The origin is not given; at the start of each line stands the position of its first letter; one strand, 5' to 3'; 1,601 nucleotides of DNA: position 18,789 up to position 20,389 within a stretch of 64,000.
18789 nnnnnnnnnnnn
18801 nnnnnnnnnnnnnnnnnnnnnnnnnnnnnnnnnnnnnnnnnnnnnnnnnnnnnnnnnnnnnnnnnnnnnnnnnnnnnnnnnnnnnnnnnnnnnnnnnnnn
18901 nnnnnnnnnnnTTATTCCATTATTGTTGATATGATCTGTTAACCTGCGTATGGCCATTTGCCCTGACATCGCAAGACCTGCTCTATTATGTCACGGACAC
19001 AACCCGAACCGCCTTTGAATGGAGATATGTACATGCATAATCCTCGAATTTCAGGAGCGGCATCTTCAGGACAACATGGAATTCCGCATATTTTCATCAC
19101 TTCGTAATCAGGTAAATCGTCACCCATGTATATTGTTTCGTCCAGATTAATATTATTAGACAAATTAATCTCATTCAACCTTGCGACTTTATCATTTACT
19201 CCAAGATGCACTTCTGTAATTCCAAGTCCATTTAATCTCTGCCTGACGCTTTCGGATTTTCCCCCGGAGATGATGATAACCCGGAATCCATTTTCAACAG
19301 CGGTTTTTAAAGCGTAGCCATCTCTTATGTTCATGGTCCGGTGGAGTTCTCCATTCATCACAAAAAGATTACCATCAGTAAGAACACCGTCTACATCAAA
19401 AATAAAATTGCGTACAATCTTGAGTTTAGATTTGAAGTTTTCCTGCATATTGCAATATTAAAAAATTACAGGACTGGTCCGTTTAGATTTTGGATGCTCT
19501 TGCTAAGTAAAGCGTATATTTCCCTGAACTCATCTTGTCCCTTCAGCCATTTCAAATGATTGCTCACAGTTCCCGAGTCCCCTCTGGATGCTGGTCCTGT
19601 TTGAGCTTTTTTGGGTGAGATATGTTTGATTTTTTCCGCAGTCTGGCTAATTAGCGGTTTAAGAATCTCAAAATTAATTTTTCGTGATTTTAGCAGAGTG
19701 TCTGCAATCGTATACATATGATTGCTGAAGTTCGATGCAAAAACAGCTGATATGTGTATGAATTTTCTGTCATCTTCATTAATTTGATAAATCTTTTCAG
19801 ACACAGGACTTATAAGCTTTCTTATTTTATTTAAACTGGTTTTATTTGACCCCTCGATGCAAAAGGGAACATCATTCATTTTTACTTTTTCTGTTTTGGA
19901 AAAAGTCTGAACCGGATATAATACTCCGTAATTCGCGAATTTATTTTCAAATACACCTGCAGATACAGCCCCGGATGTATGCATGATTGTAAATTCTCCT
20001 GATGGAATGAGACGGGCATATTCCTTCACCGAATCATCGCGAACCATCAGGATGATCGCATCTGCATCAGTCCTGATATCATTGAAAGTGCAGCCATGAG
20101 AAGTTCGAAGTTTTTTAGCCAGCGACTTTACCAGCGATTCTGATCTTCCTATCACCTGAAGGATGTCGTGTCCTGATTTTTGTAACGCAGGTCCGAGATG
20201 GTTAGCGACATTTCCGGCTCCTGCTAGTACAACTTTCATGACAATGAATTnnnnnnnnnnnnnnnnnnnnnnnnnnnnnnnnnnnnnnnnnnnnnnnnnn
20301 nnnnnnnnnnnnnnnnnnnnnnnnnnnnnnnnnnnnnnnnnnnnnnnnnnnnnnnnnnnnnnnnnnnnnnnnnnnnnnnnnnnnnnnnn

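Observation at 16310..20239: ccm cluster runs without a break into a DUF2520 / HAD(KdsC-like) / UbiA(DGGGPS-like) / maf / eamA array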

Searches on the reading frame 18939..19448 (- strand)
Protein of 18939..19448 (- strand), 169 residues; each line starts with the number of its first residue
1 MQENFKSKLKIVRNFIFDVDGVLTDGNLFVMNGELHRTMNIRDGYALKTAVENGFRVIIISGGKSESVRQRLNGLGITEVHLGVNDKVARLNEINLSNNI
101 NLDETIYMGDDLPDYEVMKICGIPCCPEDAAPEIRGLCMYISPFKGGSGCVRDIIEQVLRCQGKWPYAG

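Call 3: search_protein_families(library=pfam, proteins=[window:18939-19448:-], max_evalue=0.01)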
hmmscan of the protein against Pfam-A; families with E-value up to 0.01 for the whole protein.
window:18939-19448:- (169 aa): 3 families
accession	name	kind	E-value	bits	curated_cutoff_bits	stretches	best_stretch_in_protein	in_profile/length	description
PF08282.18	Hydrolase_3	-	2.1e-08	34.7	20.9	1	86-144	187-245/255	haloacid dehalogenase-like hydrolase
PF00702.32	Hydrolase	-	8e-06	26.8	26.4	0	46-119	106-188/191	haloacid dehalogenase-like hydrolase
PF13419.12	HAD_2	-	0.0037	17.8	23.8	0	46-124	87-174/178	Haloacid dehalogenase-like hydrolase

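Call 4: search_protein_families(library=ncbifam, proteins=[window:18939-19448:-], max_evalue=0.01)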
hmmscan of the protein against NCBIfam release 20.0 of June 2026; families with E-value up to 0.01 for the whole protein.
window:18939-19448:- (169 aa): 13 families
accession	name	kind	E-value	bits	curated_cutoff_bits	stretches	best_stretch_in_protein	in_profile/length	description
NF007019.0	PRK09484.1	equivalog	2.9e-36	124.9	208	1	3-165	16-179/187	3-deoxy-manno-octulosonate-8-phosphatase KdsC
TIGR01670.1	KdsC-phosphatas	subfamily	3.4e-34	118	106.95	1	14-162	3-152/154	3-deoxy-D-manno-octulosonate 8-phosphate phosphatase, YrbI family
NF058599.1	KDN-9-PPhBT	equivalog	3.9e-26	92.1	180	1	16-160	6-151/152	3-deoxy-D-glycero-D-galacto-nonulopyranosonate 9-phosphatase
TIGR02726.1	phenyl_P_delta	equivalog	4.2e-26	92.1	281.95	1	10-165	5-161/169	phenylphosphate carboxylase subunit delta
TIGR01662.1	HAD-SF-IIIA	subfamily_domain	3.1e-08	33.8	44.6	1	15-124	3-134/141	HAD-IIIA family hydrolase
NF002245.0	PRK01158.1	equivalog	1e-07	31.5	198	1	86-160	157-230/233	phosphoglycolate phosphatase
TIGR00099.1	Cof-subfamily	subfamily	1.1e-07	31.7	137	1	85-141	187-243/256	Cof-type HAD-IIB family hydrolase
TIGR01487.1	Pglycolate_arch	equivalog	1.8e-06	27.9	122.75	0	100-151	161-212/215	phosphoglycolate phosphatase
TIGR01488.1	HAD-SF-IB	subfamily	3.8e-06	27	45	0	47-79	82-114/177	HAD-IB family phosphatase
TIGR01490.1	HAD-SF-IB-hyp1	subfamily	1.3e-05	25.5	98.3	0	85-126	154-195/202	HAD-IB family hydrolase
TIGR01484.1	HAD-SF-IIB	subfamily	5.9e-05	23.2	41.8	0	91-123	185-217/221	HAD-IIB family hydrolase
TIGR01491.1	HAD-SF-IB-PSPlk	hypoth_equivalog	0.00011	21.9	151.9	0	80-126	141-187/201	phosphoserine phosphatase-like hydrolase, archaeal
TIGR01549.1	HAD-SF-IA-v1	subfamily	0.0032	17.9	23.3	0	53-119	75-146/149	HAD-IA family hydrolase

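Call 19: search_solved_structures(query=window:18939-19448:-, max_evalue=0.001)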
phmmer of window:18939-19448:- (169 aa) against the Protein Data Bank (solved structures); distinct sequences matched with E-value up to 0.001: 17.
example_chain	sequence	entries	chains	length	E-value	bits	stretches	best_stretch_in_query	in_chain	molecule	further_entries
4hgn_A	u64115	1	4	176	6.4e-45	156.1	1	9-165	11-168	2-keto-3-deoxy-D-manno-octulosonate 8-phosphate phosphohydrolase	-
7t35_A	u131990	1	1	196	8.1e-29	103.7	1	5-165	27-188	3-deoxy-D-manno-octulosonate 8-phosphate phosphatase KdsC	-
2r8e_A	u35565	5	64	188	5.5e-26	94.4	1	7-165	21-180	3-deoxy-D-manno-octulosonate 8-phosphate phosphatase | YrbI from Escherichia coli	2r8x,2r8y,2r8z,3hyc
3ij5_A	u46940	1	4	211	9.8e-26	93.6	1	12-165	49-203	3-deoxy-D-manno-octulosonate 8-phosphate phosphatase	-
3i6b_A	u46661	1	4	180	1e-25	93.6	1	7-164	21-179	3-deoxy-D-manno-octulosonate 8-phosphate phosphatase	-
3n07_A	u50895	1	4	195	1e-25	93.6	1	10-163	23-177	3-deoxy-D-manno-octulosonate 8-phosphate phosphatase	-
3mn1_A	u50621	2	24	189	1.9e-25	92.7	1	4-164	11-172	probable yrbi family phosphatase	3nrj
2p9j_A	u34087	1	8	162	1e-24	90.3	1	7-158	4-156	Hypothetical protein AQ2171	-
4nav_D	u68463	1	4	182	1.5e-22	83.2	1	12-164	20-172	HYPOTHETICAL PROTEIN XCC279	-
4um5_A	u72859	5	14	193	2.5e-22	82.6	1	7-164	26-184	3-DEOXY-D-MANNO-OCTULOSONATE 8-PHOSPHATE PHOSPHATASE KDSC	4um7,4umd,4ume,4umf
3n1u_A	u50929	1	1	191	3.9e-22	81.9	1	7-165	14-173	Hydrolase, HAD superfamily, subfamily III A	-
1j8d_A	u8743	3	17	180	1.1e-21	80.5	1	7-164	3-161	deoxy-D-mannose-octulosonate 8-phosphate phosphatase | 3-deoxy-D-manno-octulosonate 8-phosphate phosphatase KdsC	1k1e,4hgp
4hgr_A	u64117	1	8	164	2.6e-20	76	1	10-160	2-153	Acylneuraminate cytidylyltransferase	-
4hgq_A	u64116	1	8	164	5e-20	75.1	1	10-160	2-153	Acylneuraminate cytidylyltransferase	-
3e81_A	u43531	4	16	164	9.6e-20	74.1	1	10-160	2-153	Acylneuraminate cytidylyltransferase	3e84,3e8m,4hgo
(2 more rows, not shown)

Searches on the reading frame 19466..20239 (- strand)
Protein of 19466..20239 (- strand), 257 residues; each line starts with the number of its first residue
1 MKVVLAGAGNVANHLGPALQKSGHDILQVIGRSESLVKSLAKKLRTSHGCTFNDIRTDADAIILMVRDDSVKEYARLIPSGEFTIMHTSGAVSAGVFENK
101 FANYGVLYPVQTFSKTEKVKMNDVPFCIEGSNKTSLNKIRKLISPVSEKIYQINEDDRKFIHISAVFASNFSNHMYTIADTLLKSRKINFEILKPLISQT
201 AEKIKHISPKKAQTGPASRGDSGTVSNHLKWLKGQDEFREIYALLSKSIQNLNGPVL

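Call 3: search_protein_families(library=pfam, proteins=[window:19466-20239:-], max_evalue=0.01)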
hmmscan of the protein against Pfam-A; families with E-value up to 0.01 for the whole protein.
window:19466-20239:- (257 aa): 4 families
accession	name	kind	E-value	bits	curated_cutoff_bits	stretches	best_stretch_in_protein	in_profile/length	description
PF10728.14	DUF2520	-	2.6e-38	131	25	1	124-249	1-125/125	Domain of unknown function (DUF2520)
PF10727.15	Rossmann-like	-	4.2e-05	23.7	23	1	2-98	16-117/131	Rossmann-like domain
PF03807.23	F420_oxidored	-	0.00011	23.2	21.6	1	4-78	3-79/94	NADP oxidoreductase coenzyme F420-dependent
PF01488.26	Shikimate_DH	-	0.00036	21.1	24.3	1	2-61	14-78/138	Shikimate / quinate 5-dehydrogenase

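Call 4: search_protein_families(library=ncbifam, proteins=[window:19466-20239:-], max_evalue=0.01)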
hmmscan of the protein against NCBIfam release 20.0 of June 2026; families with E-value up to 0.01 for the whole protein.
window:19466-20239:- (257 aa): 2 families
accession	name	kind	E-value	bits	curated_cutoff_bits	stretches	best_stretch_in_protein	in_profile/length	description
NF006409.0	PRK08655.1-3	equivalog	0.00023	20.8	310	1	4-82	5-85/290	prephenate dehydrogenase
NF007039.0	PRK09496.3-2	equivalog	0.0031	16.4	293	1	1-44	1-43/446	Trk system potassium transporter TrkA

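Call 20: search_solved_structures(query=window:19466-20239:-, max_evalue=0.01)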
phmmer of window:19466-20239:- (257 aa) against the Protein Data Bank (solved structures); distinct sequences matched with E-value up to 0.01: 2.
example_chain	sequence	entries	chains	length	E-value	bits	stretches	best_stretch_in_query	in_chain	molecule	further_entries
3d1l_A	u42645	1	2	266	1.9e-53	184.5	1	3-250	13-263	Putative NADP oxidoreductase BF3122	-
2i76_A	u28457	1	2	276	2.7e-12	49.8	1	21-227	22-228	Hypothetical protein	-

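Call 45: find_homologous_proteins(query=window:19466-20239:-, max_evalue=0.00001)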
Query window:19466-20239:- (257 aa): 1070 proteins with E <= 0.00001 among 1437 candidates; the best 120 are listed.
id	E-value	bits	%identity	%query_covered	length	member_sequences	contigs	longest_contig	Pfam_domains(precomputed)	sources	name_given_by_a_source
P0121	2.0e-164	563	100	100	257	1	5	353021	PF10728.15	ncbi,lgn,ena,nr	ncbi:MAG: DUF2520 domain-containing protein [Bacteroidetes bacterium]|nr:MAG: DUF2520 domain-contain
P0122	3.4e-68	248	47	97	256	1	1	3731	PF01408.29,PF10727.16,PF10728.15,PF03807.24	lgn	-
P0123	1.1e-66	243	48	97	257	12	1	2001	PF10728.15,PF03807.24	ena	-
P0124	9.1e-66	240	45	100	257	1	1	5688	PF10727.16,PF10728.15,PF03807.24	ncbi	-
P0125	1.0e-65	239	49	96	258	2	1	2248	PF10727.16,PF10728.15,PF03807.24,PF01488.27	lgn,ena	-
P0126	1.1e-64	236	46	100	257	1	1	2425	PF10727.16,PF10728.15,PF03807.24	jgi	jgi:predicted short-subunit dehydrogenase-like oxidoreductase (DUF2520 family)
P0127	2.0e-64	235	48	97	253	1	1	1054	PF10727.16,PF10728.15,PF03807.24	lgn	-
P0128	7.0e-64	233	45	97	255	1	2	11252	PF10728.15,PF03807.24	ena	-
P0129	1.8e-63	232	46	97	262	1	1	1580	PF01408.29,PF10727.16,PF10728.15,PF03807.24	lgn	-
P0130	5.8e-63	230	43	96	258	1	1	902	PF10727.16,PF10728.15,PF03807.24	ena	-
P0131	1.0e-62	230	44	96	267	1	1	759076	PF01408.29,PF10727.16,PF10728.15,PF03807.24,PF01488.27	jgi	jgi:predicted short-subunit dehydrogenase-like oxidoreductase (DUF2520 family)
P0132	1.1e-62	230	45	99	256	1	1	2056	PF01408.29,PF10727.16,PF10728.15,PF03807.24,PF01488.27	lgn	-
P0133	3.5e-62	228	44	98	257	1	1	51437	PF01408.29,PF10727.16,PF10728.15,PF03807.24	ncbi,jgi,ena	jgi:predicted short-subunit dehydrogenase-like oxidoreductase (DUF2520 family)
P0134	3.8e-62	228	45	96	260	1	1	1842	PF10727.16,PF10728.15,PF03807.24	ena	-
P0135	1.0e-61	226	45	99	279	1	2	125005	PF10728.15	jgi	jgi:predicted short-subunit dehydrogenase-like oxidoreductase (DUF2520 family)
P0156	1.5e-58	216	43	99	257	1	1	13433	PF10727.16,PF10728.15,PF03807.24,PF01488.27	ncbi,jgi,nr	ncbi:MAG: DUF2520 domain-containing protein [Chlorobi bacterium]|nr:DUF2520 domain-containing protei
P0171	2.1e-56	209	42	99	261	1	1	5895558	PF10727.16,PF10728.15,PF03807.24,PF01488.27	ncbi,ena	-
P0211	5.0e-54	201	39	98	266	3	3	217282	PF10727.16,PF10728.15,PF03807.24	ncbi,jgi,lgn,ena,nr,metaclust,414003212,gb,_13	ncbi:MAG TPA: DUF2520 domain-containing protein [Bacteroidales bacterium]|jgi:predicted short-subuni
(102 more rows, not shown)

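Call 46: find_encoding_contigs(protein=P0156, flank=6000, max_places=2)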
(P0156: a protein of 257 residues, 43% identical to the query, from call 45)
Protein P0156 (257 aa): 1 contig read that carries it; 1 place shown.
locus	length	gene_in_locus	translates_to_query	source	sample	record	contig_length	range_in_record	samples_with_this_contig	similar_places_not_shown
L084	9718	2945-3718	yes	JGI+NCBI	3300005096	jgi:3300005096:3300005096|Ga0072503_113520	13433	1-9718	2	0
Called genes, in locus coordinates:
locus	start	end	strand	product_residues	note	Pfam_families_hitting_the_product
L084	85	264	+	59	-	-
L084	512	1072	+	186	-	PF04542:Sigma70_r2, PF08281:Sigma70_r4_2, PF04545:Sigma70_r4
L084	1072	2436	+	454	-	PF13568:OMP_b-brl_2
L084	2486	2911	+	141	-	PF01475:FUR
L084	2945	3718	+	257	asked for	PF01488:Shikimate_DH (weak), PF03807:F420_oxidored, PF10727:Rossmann-like (weak), PF10728:DUF2520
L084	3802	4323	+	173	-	PF00702:Hydrolase (faint), PF08282:Hydrolase_3 (weak)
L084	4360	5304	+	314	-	PF01040:UbiA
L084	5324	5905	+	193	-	PF02545:Maf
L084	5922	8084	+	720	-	PF10459:Peptidase_S46, PF00089:Trypsin (faint), PF13365:Trypsin_2 (faint), PF00949:Peptidase_S7 (faint)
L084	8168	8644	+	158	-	PF01980:TrmO_N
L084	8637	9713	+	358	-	PF23023:Anti-Pycsar_Apyc1 (weak), PF12706:Lactamase_B_2, PF00753:Lactamase_B (weak)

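Call 51: find_encoding_contigs(protein=P0171, flank=5000, max_places=1)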
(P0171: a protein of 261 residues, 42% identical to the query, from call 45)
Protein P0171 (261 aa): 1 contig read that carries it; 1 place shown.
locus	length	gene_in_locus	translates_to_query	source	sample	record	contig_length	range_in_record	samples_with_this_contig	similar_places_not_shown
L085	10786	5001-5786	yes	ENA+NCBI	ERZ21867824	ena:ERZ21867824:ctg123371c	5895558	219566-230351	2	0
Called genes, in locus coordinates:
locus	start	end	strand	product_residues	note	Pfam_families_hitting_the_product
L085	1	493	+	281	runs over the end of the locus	PF13469:Sulfotransfer_3 (weak), PF00685:Sulfotransfer_1 (weak)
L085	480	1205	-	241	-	PF02585:PIG-L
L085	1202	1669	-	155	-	PF00255:GSHPx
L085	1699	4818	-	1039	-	PF05140:ResB, PF01578:Cytochrom_C_asm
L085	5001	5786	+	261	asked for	PF01488:Shikimate_DH (weak), PF03807:F420_oxidored (weak), PF10727:Rossmann-like, PF10728:DUF2520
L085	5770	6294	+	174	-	PF00702:Hydrolase (faint), PF13419:HAD_2 (weak), PF08282:Hydrolase_3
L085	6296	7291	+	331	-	PF01040:UbiA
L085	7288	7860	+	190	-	PF02545:Maf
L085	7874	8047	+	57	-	-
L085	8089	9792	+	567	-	PF03553:Na_H_antiporter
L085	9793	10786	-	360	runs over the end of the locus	PF00355:Rieske, PF00848:Ring_hydroxyl_A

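Call 52: find_encoding_contigs(protein=P0211, flank=5000, max_places=1)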
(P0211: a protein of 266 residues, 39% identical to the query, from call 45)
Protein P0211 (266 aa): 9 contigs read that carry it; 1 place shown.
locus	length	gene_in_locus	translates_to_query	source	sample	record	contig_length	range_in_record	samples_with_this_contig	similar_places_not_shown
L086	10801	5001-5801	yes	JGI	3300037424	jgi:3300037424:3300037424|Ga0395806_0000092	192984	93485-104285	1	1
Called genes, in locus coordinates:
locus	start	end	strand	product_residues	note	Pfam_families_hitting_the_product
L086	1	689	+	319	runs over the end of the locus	PF01012:ETF, PF00766:ETF_alpha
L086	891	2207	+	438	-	PF17179:Fer4_22 (faint), PF13746:Fer4_18 (faint), PF12838:Fer4_7 (faint), PF13187:Fer4_9, PF13237:Fer4_10, PF13484:Fer4_16 (weak), PF13534:Fer4_17 (weak), PF13183:Fer4_8 (weak), +5 more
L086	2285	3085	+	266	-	PF02754:CCG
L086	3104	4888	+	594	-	PF02771:Acyl-CoA_dh_N, PF02770:Acyl-CoA_dh_M, PF00441:Acyl-CoA_dh_1, PF22924:ACOX_C_alpha1, PF08028:Acyl-CoA_dh_2, PF21263:Acyl-CoA-dh_C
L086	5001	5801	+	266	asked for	PF10727:Rossmann-like (faint), PF03807:F420_oxidored (weak), PF10728:DUF2520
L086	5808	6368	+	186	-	PF00702:Hydrolase (faint), PF08282:Hydrolase_3 (weak)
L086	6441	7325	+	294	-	PF01040:UbiA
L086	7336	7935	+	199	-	PF02545:Maf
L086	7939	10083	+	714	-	PF10459:Peptidase_S46, PF13365:Trypsin_2 (faint)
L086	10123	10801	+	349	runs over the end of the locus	PF00753:Lactamase_B (weak), PF12706:Lactamase_B_2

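Call 63: search_solved_structures(query=A2, max_evalue=1)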
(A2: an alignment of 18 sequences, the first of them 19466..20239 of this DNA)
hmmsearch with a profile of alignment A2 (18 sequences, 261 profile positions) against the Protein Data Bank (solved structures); distinct sequences matched with E-value up to 1: 66 (the best 60 are shown).
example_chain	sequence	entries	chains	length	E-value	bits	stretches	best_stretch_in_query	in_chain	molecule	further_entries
3d1l_A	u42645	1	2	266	5.1e-100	337.2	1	5-256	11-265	Putative NADP oxidoreductase BF3122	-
2i76_A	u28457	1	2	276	1.3e-23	86.8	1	9-234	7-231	Hypothetical protein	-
2ahr_A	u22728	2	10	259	2.1e-06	30.4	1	4-96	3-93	putative pyrroline carboxylate reductase | 1-Pyrroline-5-Carboxylate reductase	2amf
3tri_A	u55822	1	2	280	5e-05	25.9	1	5-84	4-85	Pyrroline-5-carboxylate reductase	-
1yqg_A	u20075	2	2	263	0.00035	23.1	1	5-101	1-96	pyrroline-5-carboxylate reductase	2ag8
3gt0_A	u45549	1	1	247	0.00055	22.5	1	5-105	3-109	Pyrroline-5-carboxylate reductase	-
4g65_A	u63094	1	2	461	0.0014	21.2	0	5-52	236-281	Trk system potassium uptake protein trkA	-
1npy_A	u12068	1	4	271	0.0028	20.1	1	3-64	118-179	Hypothetical shikimate 5-dehydrogenase-like protein HI0607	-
4j9u_E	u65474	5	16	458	0.0036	19.8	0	5-52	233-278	Potassium uptake protein TrkA | Potassium transporter peripheral membrane component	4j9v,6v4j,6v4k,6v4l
5zz5_A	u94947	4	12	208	0.0037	19.7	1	2-84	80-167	Redox-sensing transcriptional repressor Rex | Redox-sensing transcriptional repressor Rex 1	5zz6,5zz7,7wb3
3db2_A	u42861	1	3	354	0.0041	19.6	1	3-110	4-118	putative NADPH-dependent oxidoreductase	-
6to4_A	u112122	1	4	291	0.0045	19.5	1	6-88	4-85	Coenzyme F420-dependent NADP oxidoreductase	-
4huj_A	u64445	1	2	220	0.0067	18.9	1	6-102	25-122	Uncharacterized protein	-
5t57_A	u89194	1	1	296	0.014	17.9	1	4-83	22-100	Semialdehyde dehydrogenase NAD-binding protein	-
1nvt_A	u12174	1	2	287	0.02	17.4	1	4-64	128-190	Shikimate 5'-dehydrogenase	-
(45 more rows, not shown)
